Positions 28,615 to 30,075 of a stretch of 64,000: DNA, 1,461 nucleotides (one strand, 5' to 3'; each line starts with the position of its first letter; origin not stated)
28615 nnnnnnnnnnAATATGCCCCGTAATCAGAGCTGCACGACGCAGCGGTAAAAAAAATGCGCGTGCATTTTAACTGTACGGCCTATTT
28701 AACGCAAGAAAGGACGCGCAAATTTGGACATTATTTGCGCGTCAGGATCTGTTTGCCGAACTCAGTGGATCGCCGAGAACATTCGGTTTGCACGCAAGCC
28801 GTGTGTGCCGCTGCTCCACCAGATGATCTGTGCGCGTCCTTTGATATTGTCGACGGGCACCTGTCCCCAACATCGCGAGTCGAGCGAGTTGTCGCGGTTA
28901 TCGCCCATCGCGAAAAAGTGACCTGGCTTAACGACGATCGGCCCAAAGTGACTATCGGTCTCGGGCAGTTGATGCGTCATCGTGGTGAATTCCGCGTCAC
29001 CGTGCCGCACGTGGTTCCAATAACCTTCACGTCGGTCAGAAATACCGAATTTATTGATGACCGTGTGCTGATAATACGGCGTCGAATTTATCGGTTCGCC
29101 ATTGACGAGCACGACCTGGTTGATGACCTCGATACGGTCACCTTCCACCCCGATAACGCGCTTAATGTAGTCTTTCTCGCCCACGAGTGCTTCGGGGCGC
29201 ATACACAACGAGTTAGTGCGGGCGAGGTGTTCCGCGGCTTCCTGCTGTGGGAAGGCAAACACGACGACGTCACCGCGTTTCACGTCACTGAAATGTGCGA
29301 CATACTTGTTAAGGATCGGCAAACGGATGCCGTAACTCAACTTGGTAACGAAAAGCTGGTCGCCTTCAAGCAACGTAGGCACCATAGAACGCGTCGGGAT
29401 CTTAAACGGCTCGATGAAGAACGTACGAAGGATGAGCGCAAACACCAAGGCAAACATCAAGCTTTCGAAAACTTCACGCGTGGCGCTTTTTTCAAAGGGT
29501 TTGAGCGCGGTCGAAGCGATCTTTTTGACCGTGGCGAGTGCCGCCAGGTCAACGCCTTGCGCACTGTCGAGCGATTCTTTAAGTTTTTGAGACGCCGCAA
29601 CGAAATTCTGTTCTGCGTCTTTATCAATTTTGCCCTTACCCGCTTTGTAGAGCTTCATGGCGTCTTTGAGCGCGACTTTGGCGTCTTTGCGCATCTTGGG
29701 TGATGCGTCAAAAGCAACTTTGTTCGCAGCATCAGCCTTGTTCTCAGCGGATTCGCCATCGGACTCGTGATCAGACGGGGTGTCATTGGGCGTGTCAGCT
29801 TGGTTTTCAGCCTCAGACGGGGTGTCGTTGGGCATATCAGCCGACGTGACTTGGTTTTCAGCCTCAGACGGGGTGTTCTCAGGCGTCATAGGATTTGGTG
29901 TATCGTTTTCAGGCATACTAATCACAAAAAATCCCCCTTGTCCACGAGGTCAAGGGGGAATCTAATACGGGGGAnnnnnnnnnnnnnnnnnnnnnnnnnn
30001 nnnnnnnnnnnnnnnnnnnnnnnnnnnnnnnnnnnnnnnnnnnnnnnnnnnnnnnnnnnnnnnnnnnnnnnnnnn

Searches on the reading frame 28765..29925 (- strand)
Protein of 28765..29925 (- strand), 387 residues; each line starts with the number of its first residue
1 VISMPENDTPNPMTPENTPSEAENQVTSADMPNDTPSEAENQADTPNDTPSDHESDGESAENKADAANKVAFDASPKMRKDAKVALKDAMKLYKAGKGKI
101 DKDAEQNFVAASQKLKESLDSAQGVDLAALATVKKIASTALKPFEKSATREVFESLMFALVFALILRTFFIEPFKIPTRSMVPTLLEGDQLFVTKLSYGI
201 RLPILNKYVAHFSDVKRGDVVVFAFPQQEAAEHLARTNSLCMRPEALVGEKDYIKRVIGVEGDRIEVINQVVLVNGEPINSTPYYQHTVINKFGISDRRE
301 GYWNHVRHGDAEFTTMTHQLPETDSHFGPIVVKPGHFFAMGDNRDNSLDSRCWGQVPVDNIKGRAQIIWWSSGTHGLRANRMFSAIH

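Call 41: search_protein_families(library=pfam, proteins=[window:28765-29925:-], max_evalue=0.0001)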
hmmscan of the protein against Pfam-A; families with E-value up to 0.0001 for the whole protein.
window:28765-29925:- (387 aa): 1 family
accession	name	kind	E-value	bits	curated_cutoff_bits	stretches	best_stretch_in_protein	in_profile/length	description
PF10502.14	Peptidase_S26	-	3.1e-48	164.4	22.9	1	150-370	2-168/168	Signal peptidase, peptidase S26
